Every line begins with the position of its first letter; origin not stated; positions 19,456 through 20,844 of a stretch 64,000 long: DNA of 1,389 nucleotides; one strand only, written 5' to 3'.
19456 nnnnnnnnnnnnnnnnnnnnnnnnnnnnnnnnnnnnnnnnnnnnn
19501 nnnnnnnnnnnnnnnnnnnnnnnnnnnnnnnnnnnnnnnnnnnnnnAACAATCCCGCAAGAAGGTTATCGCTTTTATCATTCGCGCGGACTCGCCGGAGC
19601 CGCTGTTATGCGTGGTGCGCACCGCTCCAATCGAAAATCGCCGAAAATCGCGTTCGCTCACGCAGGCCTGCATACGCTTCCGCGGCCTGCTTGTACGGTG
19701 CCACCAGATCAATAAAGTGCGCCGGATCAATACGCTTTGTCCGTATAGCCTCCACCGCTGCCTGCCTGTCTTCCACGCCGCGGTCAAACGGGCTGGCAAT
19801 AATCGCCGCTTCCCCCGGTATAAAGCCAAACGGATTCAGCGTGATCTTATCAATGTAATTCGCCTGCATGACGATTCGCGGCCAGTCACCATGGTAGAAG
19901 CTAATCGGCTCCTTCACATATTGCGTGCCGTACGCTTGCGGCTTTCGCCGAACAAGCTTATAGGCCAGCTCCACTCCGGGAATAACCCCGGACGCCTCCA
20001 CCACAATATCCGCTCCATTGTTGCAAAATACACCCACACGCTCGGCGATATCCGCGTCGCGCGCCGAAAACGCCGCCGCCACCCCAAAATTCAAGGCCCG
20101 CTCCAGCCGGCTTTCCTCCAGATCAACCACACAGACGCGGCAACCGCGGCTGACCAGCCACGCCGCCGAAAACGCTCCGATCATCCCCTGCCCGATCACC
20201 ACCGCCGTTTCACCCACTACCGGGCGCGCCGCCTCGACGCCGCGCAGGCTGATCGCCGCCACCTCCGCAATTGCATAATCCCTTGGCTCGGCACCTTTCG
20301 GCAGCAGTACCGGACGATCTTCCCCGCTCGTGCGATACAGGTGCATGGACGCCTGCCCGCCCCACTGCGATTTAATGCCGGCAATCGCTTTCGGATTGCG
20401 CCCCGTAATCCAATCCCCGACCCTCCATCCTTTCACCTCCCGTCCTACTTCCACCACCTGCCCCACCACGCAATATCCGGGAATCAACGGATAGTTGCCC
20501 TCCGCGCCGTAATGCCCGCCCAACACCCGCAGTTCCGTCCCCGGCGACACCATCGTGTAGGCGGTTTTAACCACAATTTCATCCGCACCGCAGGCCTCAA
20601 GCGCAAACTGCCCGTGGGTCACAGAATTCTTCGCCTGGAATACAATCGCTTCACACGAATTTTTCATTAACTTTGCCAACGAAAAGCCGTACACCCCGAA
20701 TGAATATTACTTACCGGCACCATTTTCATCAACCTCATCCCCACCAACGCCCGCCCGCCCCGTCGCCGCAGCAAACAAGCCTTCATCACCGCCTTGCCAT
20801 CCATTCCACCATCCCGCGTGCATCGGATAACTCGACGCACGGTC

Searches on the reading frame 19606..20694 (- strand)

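Call 18: search_protein_families(library=pfam, proteins=[window:19606-20694:-])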
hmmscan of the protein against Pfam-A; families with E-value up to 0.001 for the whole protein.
window:19606-20694:- (362 aa): 3 families
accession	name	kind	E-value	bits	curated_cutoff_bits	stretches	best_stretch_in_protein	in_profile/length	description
PF00107.32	ADH_zinc_N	-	2.4e-12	47.4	31.8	1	172-251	2-82/129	Zinc-binding dehydrogenase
PF08240.17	ADH_N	-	1.3e-07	32.3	23.5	1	36-97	1-61/104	Alcohol dehydrogenase GroES-like domain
PF02737.24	3HCDH_N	-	0.00041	20.7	22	1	164-202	2-40/180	3-hydroxyacyl-CoA dehydrogenase, NAD binding domain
